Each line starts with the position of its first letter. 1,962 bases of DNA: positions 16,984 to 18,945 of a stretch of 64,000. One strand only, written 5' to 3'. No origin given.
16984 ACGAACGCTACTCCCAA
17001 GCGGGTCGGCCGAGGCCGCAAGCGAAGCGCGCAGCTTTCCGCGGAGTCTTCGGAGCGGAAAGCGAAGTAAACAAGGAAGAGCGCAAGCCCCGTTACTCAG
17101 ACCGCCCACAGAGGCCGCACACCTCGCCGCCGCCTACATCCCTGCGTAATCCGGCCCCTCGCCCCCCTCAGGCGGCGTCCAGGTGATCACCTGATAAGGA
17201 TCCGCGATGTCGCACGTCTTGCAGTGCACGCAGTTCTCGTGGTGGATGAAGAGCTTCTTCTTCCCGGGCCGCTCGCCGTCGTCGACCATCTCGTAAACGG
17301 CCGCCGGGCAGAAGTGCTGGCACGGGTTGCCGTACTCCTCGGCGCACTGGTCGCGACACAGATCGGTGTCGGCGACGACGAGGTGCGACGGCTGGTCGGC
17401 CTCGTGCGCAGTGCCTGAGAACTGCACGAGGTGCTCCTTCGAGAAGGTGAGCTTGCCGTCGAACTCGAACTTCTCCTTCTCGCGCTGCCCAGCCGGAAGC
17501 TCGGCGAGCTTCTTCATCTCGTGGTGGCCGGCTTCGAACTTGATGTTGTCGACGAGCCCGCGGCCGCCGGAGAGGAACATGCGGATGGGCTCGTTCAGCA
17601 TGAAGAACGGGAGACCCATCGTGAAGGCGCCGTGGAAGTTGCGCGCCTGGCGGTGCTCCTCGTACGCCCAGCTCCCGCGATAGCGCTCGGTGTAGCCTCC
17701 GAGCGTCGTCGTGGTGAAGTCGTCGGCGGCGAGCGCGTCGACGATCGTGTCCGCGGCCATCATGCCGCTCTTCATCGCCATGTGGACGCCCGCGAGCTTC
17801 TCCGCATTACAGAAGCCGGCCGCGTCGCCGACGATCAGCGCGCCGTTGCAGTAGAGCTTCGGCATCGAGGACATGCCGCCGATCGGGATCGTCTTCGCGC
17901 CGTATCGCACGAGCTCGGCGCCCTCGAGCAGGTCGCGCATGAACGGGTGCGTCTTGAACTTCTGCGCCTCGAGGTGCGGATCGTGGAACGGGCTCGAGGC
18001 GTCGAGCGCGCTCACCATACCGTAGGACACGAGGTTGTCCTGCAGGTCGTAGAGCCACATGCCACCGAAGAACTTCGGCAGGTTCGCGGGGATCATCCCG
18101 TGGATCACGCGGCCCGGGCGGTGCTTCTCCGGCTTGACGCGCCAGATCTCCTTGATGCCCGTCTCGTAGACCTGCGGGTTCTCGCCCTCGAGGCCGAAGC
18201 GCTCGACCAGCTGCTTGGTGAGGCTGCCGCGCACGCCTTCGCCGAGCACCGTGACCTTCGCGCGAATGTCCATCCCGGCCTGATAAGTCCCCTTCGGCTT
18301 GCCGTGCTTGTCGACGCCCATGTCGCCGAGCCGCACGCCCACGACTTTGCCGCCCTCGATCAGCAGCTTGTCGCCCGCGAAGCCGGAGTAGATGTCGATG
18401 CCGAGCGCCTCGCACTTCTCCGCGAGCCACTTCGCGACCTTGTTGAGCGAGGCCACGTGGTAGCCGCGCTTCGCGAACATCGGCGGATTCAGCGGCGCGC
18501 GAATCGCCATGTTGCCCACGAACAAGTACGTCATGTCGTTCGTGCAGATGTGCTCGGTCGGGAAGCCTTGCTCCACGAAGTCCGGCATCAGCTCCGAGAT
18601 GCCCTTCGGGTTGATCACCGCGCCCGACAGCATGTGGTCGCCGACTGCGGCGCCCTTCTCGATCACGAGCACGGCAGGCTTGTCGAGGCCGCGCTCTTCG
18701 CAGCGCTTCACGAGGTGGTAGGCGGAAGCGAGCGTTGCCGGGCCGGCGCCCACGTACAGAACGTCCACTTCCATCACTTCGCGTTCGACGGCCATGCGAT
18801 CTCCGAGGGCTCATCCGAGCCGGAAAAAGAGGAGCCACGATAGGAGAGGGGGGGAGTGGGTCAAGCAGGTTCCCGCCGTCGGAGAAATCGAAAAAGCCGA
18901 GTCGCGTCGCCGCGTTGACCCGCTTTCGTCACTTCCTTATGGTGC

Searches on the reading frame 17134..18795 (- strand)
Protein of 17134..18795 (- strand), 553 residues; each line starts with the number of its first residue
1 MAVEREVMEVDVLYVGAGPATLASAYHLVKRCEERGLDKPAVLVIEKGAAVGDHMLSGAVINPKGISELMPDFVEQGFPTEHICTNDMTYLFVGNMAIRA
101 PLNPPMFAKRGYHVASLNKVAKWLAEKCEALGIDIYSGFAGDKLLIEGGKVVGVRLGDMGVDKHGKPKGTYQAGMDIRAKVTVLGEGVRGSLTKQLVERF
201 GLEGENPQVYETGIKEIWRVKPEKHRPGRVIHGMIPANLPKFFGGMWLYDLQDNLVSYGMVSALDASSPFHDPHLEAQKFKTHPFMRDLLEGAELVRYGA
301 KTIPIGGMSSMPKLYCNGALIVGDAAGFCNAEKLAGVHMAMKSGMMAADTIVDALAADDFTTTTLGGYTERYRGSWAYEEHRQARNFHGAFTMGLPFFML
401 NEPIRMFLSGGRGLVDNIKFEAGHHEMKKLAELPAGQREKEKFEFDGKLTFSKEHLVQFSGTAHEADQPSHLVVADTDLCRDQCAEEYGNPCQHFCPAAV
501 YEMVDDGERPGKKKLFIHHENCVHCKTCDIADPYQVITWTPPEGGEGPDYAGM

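Call 41: find_encoding_contigs(protein=window:17134-18795:-, flank=10000, max_places=6)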
Protein window:17134-18795:- (553 aa): 10 contigs read that carry it; 6 places shown.
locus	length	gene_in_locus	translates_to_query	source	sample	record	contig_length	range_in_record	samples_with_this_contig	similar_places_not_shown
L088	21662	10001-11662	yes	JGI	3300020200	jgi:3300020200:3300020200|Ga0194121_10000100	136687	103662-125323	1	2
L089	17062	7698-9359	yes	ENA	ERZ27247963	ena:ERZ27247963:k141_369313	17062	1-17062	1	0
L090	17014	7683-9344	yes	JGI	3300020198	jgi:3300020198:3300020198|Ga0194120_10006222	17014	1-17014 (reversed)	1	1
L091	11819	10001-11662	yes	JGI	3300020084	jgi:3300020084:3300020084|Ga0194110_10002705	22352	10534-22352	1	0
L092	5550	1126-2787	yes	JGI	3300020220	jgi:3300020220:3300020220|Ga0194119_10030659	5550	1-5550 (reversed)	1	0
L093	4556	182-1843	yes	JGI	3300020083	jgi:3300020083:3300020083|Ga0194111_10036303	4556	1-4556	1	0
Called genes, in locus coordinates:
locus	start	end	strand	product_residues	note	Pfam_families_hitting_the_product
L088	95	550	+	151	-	PF00436:SSB, PF22657:SSB_1 (weak)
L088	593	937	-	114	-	PF07238:PilZ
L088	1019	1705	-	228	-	PF20582:UPF0758_N, PF04002:RadC, PF14464:Prok-JAB (faint)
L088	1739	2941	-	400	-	-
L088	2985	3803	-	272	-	PF13490:zf-HC2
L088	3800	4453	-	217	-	PF04542:Sigma70_r2, PF08281:Sigma70_r4_2, PF04545:Sigma70_r4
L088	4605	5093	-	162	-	PF01967:MoaC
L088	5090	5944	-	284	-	PF02129:Peptidase_S15 (weak), PF00561:Abhydrolase_1, PF12146:Hydrolase_4, PF12697:Abhydrolase_6, PF00326:Peptidase_S9 (faint)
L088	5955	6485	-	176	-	PF01464:SLT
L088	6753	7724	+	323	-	PF00512:HisKA (weak), PF02518:HATPase_c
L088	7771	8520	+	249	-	PF01790:LGT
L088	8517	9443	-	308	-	-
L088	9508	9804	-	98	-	PF00037:Fer4 (weak), PF12838:Fer4_7 (weak)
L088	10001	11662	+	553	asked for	PF01266:DAO (faint), PF21162:ETFQO_UQ-bd, PF05187:Fer4_ETF_QO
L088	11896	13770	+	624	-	PF02503:PP_kinase, PF17941:PP_kinase_C_1, PF13091:PLDc_2 (faint), PF13090:PP_kinase_C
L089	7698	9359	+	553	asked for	PF01266:DAO (faint), PF21162:ETFQO_UQ-bd, PF05187:Fer4_ETF_QO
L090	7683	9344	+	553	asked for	PF01266:DAO (faint), PF21162:ETFQO_UQ-bd, PF05187:Fer4_ETF_QO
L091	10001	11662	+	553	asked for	PF01266:DAO (faint), PF21162:ETFQO_UQ-bd, PF05187:Fer4_ETF_QO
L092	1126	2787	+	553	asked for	PF01266:DAO (faint), PF21162:ETFQO_UQ-bd, PF05187:Fer4_ETF_QO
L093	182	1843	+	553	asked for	PF01266:DAO (faint), PF21162:ETFQO_UQ-bd, PF05187:Fer4_ETF_QO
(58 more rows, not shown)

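Call 49: find_homologous_proteins(query=window:17134-18795:-, max_evalue=1e-100)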
Query window:17134-18795:- (553 aa): 7783 proteins with E <= 1e-100 among 8000 candidates; the best 120 are listed.
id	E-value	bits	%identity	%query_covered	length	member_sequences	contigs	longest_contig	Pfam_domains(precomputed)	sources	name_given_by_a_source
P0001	0.0e+0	1195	92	99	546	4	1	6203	PF05187.20,PF21162.4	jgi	jgi:electron-transferring-flavoprotein dehydrogenase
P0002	0.0e+0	1169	89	99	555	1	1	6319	PF05187.20,PF21162.4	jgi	jgi:electron-transferring-flavoprotein dehydrogenase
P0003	0.0e+0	1158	87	100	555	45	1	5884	PF01266.31,PF05187.20,PF21162.4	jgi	jgi:electron-transferring-flavoprotein dehydrogenase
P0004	0.0e+0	1101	83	100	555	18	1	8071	PF01946.24,PF01266.31,PF05187.20,PF21162.4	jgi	jgi:electron-transferring-flavoprotein dehydrogenase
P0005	0.0e+0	1094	82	100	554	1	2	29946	PF01946.24,PF01266.31,PF05187.20,PF21162.4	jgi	jgi:electron-transferring-flavoprotein dehydrogenase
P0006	0.0e+0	1093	82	100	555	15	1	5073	PF01946.24,PF05187.20,PF21162.4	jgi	jgi:electron-transferring-flavoprotein dehydrogenase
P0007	0.0e+0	1091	82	100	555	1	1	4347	PF01266.31,PF05187.20,PF21162.4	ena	-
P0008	0.0e+0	1091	82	100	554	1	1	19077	PF01946.24,PF01266.31,PF05187.20,PF21162.4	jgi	jgi:electron-transferring-flavoprotein dehydrogenase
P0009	0.0e+0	1089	81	100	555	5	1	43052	PF05187.20,PF21162.4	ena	-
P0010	0.0e+0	1087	81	100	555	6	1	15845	PF05187.20,PF21162.4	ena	-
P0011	0.0e+0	1086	82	100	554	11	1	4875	PF01946.24,PF05187.20,PF21162.4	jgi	jgi:electron-transferring-flavoprotein dehydrogenase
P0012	0.0e+0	1085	82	100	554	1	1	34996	PF01946.24,PF05187.20,PF21162.4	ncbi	-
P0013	0.0e+0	1084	82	100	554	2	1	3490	PF01946.24,PF05187.20,PF21162.4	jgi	jgi:electron-transferring-flavoprotein dehydrogenase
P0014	0.0e+0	1081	81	100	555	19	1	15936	PF01946.24,PF05187.20,PF21162.4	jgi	jgi:electron-transferring-flavoprotein dehydrogenase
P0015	0.0e+0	1081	81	100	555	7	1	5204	PF01946.24,PF05187.20,PF21162.4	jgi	jgi:electron-transferring-flavoprotein dehydrogenase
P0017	0.0e+0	1077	81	100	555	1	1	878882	PF01946.24,PF05187.20,PF21162.4,PF12838.13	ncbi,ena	-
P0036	4.0e-298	1008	75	99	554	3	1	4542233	PF05187.20,PF21162.4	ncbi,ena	-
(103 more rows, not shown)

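Call 50: find_encoding_contigs(protein=P0001, flank=4000, max_places=1)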
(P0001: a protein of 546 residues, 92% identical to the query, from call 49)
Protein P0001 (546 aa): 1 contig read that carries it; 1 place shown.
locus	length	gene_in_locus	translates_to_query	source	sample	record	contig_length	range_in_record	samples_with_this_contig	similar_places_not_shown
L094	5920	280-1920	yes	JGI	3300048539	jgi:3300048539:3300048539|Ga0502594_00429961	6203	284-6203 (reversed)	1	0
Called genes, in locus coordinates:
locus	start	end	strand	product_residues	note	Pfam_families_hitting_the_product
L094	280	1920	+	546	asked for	PF21162:ETFQO_UQ-bd, PF05187:Fer4_ETF_QO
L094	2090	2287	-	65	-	-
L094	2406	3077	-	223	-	PF01895:PhoU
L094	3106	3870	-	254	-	PF00005:ABC_tran, PF02463:SMC_N (weak), PF13304:AAA_21 (faint)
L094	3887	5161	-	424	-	PF11812:DUF3333, PF00528:BPD_transp_1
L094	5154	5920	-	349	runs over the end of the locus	?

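Call 51: find_encoding_contigs(protein=P0002, flank=4000, max_places=1)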
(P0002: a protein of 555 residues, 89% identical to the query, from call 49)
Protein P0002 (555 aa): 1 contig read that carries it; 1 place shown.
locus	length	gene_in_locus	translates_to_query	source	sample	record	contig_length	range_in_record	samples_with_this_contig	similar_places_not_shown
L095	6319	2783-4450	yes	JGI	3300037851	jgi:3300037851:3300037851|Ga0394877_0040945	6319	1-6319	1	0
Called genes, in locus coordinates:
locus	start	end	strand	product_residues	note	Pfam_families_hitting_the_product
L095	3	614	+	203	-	?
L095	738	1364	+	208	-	PF00440:TetR_N, PF17938:TetR_C_29 (weak)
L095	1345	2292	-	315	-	-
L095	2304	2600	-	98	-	PF00037:Fer4 (weak), PF12838:Fer4_7 (weak)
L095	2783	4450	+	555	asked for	PF21162:ETFQO_UQ-bd, PF05187:Fer4_ETF_QO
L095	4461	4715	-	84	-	-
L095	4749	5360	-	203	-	PF01895:PhoU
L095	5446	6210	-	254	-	PF00005:ABC_tran, PF02463:SMC_N, PF13304:AAA_21 (weak)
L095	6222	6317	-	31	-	?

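Call 52: find_encoding_contigs(protein=P0003, flank=4000, max_places=1)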
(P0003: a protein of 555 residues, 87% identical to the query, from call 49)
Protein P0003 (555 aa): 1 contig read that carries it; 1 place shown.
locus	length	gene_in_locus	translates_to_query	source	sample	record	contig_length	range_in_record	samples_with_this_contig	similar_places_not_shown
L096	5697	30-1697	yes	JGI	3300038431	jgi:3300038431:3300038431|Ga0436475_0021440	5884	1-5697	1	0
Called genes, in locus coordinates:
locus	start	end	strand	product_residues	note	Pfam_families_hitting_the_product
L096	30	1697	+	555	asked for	PF01266:DAO (faint), PF21162:ETFQO_UQ-bd, PF05187:Fer4_ETF_QO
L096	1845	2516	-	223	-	PF01895:PhoU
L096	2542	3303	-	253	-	PF00005:ABC_tran, PF02463:SMC_N (weak), PF13304:AAA_21 (weak)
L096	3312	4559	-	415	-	PF11812:DUF3333, PF00528:BPD_transp_1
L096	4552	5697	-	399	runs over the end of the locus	PF12501:DUF3708 (weak), PF00528:BPD_transp_1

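Call 53: find_encoding_contigs(protein=P0005, flank=10000, max_places=1)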
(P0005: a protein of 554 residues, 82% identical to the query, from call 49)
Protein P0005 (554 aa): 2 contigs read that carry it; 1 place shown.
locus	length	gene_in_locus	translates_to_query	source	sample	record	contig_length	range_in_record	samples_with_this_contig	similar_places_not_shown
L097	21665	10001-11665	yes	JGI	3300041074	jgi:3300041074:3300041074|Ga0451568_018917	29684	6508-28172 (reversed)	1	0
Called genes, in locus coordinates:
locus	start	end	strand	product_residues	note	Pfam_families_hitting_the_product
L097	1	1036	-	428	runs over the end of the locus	-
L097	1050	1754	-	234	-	-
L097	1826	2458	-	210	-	PF04542:Sigma70_r2, PF08281:Sigma70_r4_2, PF04545:Sigma70_r4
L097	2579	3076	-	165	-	PF01967:MoaC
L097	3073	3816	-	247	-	PF00561:Abhydrolase_1, PF00975:Thioesterase (weak), PF02129:Peptidase_S15 (weak), PF12146:Hydrolase_4, PF12697:Abhydrolase_6, PF20408:Abhydrolase_11 (faint), PF00326:Peptidase_S9 (faint), PF01738:DLH (faint)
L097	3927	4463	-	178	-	PF01464:SLT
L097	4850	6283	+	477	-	PF00989:PAS, PF13188:PAS_8 (faint), PF08448:PAS_4, PF13426:PAS_9, PF00512:HisKA, PF02518:HATPase_c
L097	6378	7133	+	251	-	PF01790:LGT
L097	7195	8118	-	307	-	-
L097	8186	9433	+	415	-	PF00083:Sugar_tr (weak), PF12832:MFS_1_like, PF13347:MFS_2 (faint), PF07690:MFS_1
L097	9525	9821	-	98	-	PF00037:Fer4 (weak), PF12838:Fer4_7 (weak)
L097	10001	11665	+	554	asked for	PF01266:DAO (faint), PF01946:Thi4 (faint), PF21162:ETFQO_UQ-bd, PF05187:Fer4_ETF_QO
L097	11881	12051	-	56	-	-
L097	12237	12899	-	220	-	PF01895:PhoU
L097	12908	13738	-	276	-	PF00005:ABC_tran, PF02463:SMC_N (weak), PF13304:AAA_21 (faint)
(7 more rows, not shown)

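Call 54: find_encoding_contigs(protein=P0017, flank=10000, max_places=1)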
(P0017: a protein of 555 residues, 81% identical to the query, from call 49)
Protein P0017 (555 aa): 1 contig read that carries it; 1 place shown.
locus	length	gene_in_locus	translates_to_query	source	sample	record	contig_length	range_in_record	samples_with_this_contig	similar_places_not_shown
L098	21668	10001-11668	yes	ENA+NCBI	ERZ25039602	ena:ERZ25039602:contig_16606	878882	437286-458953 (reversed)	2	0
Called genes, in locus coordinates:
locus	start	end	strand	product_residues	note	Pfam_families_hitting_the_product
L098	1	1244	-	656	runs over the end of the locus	PF04002:RadC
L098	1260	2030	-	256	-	PF13490:zf-HC2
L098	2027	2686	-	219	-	PF04542:Sigma70_r2, PF08281:Sigma70_r4_2, PF04545:Sigma70_r4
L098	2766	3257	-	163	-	PF01967:MoaC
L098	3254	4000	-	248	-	PF00561:Abhydrolase_1, PF12146:Hydrolase_4, PF12697:Abhydrolase_6, PF20408:Abhydrolase_11 (faint), PF00326:Peptidase_S9 (faint)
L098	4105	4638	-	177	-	PF01464:SLT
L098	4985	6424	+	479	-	PF00989:PAS, PF13188:PAS_8 (weak), PF08448:PAS_4, PF13426:PAS_9, PF00512:HisKA, PF02518:HATPase_c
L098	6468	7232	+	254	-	PF01790:LGT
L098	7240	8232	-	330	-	-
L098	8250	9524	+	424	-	PF00083:Sugar_tr (weak), PF12832:MFS_1_like (weak), PF13347:MFS_2 (faint), PF07690:MFS_1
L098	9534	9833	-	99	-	PF00037:Fer4 (weak), PF12838:Fer4_7 (weak)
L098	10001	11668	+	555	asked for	PF01946:Thi4 (faint), PF21162:ETFQO_UQ-bd, PF05187:Fer4_ETF_QO, PF12838:Fer4_7 (faint)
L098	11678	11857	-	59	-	-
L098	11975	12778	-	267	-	PF23441:SDR, PF00106:adh_short, PF08659:KR, PF13561:adh_short_C2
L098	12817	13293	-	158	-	PF01895:PhoU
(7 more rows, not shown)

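Call 55: find_encoding_contigs(protein=P0036, flank=10000, max_places=1)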
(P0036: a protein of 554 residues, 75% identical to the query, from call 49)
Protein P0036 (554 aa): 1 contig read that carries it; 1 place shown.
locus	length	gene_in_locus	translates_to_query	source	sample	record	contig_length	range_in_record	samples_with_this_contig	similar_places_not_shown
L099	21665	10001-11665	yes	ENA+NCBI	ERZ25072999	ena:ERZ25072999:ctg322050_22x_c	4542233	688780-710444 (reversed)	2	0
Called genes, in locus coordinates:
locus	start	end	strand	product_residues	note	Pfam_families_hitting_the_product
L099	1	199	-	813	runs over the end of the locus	PF13491:FtsK_4TM, PF17854:FtsK_alpha, PF01580:FtsK_SpoIIIE, PF09397:FtsK_gamma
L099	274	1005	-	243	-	PF01553:Acyltransferase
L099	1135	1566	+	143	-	PF00436:SSB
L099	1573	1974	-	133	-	PF07238:PilZ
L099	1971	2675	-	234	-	PF20582:UPF0758_N, PF04002:RadC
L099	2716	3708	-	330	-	-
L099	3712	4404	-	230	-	PF04542:Sigma70_r2, PF08281:Sigma70_r4_2, PF04545:Sigma70_r4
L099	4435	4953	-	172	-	PF01967:MoaC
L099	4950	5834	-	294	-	PF12146:Hydrolase_4, PF12697:Abhydrolase_6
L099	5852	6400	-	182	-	PF01464:SLT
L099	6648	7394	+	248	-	PF01790:LGT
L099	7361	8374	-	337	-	-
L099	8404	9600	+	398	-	PF00083:Sugar_tr (weak), PF12832:MFS_1_like (weak), PF13347:MFS_2 (weak), PF07690:MFS_1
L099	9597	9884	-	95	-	PF00037:Fer4 (weak), PF12838:Fer4_7 (weak)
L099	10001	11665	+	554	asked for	PF21162:ETFQO_UQ-bd, PF05187:Fer4_ETF_QO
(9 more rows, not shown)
